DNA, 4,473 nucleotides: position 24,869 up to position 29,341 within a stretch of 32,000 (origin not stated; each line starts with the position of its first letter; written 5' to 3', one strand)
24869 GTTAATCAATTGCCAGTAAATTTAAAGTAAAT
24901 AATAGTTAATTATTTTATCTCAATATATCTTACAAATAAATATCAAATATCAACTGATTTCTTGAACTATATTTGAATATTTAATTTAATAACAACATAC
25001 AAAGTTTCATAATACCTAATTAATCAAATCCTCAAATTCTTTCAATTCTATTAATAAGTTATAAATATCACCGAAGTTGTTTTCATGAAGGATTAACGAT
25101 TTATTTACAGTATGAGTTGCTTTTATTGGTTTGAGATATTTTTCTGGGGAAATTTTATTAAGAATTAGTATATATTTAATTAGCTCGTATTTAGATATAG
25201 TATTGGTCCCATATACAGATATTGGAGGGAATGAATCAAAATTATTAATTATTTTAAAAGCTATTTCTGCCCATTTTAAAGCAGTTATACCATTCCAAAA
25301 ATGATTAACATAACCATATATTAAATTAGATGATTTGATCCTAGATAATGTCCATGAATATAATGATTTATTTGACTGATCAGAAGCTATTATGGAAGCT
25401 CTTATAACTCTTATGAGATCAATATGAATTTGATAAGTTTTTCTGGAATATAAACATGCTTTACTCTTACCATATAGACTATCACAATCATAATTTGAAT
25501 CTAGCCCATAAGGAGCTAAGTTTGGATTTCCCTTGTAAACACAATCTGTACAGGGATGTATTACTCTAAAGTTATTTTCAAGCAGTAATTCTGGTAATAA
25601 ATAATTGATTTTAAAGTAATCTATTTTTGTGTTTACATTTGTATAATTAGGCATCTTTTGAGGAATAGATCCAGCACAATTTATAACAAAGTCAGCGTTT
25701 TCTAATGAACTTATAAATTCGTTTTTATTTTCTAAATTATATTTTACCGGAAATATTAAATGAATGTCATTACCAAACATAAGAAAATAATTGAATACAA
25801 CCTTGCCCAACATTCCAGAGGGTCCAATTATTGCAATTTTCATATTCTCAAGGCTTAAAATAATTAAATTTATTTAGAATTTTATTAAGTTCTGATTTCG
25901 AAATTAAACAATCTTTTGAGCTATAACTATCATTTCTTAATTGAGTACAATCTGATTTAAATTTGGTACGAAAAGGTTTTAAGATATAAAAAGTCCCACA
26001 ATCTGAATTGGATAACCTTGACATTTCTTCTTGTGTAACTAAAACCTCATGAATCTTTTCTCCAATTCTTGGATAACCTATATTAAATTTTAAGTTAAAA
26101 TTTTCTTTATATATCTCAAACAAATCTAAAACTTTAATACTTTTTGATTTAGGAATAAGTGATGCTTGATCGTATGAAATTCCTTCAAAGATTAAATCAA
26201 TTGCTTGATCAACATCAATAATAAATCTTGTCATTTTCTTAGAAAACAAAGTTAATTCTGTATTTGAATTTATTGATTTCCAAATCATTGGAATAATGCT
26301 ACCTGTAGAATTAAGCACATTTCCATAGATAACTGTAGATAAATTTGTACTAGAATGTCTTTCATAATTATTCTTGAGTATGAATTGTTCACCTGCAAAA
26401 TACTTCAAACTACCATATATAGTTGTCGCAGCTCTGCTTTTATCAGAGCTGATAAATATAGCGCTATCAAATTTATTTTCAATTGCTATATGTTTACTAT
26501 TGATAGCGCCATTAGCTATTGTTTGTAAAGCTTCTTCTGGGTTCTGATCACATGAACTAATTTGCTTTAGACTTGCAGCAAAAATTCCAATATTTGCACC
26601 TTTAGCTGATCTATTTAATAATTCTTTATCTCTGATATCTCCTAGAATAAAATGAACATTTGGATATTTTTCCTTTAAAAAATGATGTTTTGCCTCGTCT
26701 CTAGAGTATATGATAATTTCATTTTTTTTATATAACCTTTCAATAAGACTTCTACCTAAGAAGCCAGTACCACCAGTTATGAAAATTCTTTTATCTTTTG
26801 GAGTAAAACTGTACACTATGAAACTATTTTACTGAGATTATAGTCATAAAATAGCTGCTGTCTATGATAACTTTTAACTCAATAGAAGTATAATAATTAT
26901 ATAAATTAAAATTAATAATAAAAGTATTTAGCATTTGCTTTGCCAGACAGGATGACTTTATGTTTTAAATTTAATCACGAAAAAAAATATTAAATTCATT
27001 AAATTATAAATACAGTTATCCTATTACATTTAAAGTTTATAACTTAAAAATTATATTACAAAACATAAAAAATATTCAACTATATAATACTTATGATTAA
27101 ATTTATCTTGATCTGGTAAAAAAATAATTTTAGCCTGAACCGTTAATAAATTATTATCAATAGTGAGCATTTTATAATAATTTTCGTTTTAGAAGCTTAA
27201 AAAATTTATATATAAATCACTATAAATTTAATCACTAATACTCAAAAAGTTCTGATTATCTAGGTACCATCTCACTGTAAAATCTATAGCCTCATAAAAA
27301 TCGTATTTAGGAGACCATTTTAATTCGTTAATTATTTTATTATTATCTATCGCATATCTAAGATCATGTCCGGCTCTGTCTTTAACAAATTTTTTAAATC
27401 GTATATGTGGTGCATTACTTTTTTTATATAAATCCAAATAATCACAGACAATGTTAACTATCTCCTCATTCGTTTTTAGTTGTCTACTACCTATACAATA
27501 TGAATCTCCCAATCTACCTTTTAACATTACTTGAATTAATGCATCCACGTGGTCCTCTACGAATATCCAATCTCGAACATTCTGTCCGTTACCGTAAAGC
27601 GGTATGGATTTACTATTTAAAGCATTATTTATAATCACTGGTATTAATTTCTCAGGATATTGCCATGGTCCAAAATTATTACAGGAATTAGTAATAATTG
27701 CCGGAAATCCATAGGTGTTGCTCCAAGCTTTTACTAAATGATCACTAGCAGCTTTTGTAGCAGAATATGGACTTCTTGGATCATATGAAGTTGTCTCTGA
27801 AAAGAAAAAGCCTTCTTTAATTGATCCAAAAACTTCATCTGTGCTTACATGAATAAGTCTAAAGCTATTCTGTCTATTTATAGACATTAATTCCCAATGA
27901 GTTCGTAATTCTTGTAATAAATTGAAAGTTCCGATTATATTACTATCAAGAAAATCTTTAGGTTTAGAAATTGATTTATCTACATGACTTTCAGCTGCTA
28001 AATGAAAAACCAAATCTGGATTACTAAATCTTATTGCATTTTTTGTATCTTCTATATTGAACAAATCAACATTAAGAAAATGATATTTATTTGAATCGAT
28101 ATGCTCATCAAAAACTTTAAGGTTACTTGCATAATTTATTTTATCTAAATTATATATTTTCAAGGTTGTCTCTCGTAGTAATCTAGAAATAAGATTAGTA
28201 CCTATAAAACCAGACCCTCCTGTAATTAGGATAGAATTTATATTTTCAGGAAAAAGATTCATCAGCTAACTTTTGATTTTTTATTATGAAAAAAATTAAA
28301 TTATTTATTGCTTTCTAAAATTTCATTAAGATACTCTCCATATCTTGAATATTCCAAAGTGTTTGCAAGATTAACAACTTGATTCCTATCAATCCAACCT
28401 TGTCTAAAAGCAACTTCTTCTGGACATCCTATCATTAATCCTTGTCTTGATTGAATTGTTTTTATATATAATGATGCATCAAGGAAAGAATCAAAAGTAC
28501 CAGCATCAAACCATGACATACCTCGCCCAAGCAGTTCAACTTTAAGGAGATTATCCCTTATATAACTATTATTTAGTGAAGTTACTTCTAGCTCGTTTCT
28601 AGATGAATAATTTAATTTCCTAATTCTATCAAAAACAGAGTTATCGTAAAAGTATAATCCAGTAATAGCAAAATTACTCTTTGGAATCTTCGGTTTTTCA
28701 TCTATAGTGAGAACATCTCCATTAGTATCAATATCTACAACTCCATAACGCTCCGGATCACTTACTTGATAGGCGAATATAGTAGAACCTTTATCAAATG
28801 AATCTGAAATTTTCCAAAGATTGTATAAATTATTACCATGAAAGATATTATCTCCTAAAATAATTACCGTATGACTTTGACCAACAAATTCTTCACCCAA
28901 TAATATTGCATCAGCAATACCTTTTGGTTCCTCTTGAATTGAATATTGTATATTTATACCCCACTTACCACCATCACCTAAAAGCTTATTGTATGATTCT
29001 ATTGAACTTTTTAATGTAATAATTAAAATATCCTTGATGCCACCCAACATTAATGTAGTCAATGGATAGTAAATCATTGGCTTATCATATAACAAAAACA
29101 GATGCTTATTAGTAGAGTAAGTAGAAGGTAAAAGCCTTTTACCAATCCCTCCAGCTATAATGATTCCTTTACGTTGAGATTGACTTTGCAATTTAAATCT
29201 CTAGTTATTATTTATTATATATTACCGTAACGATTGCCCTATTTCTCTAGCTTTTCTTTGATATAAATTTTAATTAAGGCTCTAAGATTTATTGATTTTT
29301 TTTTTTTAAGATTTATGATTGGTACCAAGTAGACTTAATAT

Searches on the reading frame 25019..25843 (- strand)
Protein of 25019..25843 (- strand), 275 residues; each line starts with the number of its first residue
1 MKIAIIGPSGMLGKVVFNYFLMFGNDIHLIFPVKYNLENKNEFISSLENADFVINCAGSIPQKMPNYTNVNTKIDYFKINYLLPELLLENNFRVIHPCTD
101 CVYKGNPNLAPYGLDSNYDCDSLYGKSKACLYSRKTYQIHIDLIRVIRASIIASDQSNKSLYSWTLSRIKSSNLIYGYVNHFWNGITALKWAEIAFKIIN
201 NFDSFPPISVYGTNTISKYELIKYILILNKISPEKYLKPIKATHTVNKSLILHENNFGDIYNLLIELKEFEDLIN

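Call 82: search_protein_families(library=pfam, proteins=[window:25019-25843:-], max_evalue=0.001)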
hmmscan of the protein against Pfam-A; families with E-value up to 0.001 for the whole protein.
window:25019-25843:- (275 aa): 2 families
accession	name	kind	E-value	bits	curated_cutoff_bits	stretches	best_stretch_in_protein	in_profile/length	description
PF01370.27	Epimerase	-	0.00016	21.6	20.9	1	3-132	1-150/240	NAD dependent epimerase/dehydratase family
PF04321.23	RmlD_sub_bind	-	0.0003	20.4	27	1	1-129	1-130/287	RmlD substrate binding domain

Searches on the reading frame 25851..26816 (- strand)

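Call 82: search_protein_families(library=pfam, proteins=[window:25851-26816:-], max_evalue=0.001)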
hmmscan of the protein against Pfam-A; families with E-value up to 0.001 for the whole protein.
window:25851-26816:- (322 aa): 9 families
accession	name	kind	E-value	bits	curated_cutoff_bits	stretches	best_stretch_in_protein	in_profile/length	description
PF02719.21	Polysacc_synt_2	-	1.7e-47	162.4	20.2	1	11-268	1-282/293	Polysaccharide biosynthesis protein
PF01370.27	Epimerase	-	3.6e-11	43.4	20.9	1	11-126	1-117/240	NAD dependent epimerase/dehydratase family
PF01073.25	3Beta_HSD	-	6.3e-11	42.3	22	1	13-124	2-116/280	3-beta hydroxysteroid dehydrogenase/isomerase family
PF05368.20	NmrA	-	1.5e-06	28.5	27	1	8-82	2-78/298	NmrA-like family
PF16363.11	GDP_Man_Dehyd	-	5.1e-06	26.6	27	1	12-106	1-108/332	GDP-mannose 4,6 dehydratase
PF13460.12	NAD_binding_10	-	1.5e-05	25.4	27.2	1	15-88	1-69/184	NAD(P)H-binding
PF02254.24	TrkA_N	-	0.00018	22.2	23.8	1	16-69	5-57/116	TrkA-N domain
PF08659.16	KR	-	0.00067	20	22.6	0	12-124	4-136/180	KR domain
PF07993.18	NAD_binding_4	-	0.00081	19.1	20.1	0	13-41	1-33/258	Male sterility protein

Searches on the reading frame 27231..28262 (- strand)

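Call 82: search_protein_families(library=pfam, proteins=[window:27231-28262:-], max_evalue=0.001)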
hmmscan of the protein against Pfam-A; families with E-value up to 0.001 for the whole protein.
window:27231-28262:- (344 aa): 7 families
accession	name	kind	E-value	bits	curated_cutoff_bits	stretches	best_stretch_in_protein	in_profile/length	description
PF16363.11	GDP_Man_Dehyd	-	8.1e-74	249.5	27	1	12-326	1-329/332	GDP-mannose 4,6 dehydratase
PF01370.27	Epimerase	-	1.2e-59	202.1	20.9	1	11-258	1-240/240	NAD dependent epimerase/dehydratase family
PF01073.25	3Beta_HSD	-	5.8e-16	58.8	22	1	12-243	1-226/280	3-beta hydroxysteroid dehydrogenase/isomerase family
PF04321.23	RmlD_sub_bind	-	9.2e-14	51.6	27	1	10-181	2-140/287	RmlD substrate binding domain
PF07993.18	NAD_binding_4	-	6.6e-12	45.6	20.1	1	13-191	1-202/258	Male sterility protein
PF02719.21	Polysacc_synt_2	-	3.9e-11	43.1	20.2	1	11-118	1-114/293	Polysaccharide biosynthesis protein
PF00106.31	adh_short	-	0.00031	20.7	26.6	0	11-186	3-169/195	short chain dehydrogenase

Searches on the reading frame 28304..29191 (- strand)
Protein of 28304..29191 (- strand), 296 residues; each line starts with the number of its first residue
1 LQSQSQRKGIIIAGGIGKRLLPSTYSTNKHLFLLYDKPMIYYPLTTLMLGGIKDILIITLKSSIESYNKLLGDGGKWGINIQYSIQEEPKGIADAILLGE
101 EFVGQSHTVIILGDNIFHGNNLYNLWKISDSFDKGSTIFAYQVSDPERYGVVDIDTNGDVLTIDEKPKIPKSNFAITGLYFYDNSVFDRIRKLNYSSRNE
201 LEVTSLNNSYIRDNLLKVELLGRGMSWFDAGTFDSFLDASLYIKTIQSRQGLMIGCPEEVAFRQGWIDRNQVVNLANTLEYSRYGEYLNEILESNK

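Call 82: search_protein_families(library=pfam, proteins=[window:28304-29191:-], max_evalue=0.001)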
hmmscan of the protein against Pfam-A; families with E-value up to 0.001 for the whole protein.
window:28304-29191:- (296 aa): 2 families
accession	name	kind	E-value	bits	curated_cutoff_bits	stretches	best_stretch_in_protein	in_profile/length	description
PF00483.29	NTP_transferase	-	1.2e-61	208.8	21.2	1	8-243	1-242/245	Nucleotidyl transferase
PF12804.13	NTP_transf_3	-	0.0003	21.4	27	1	9-122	1-103/160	MobA-like NTP transferase domain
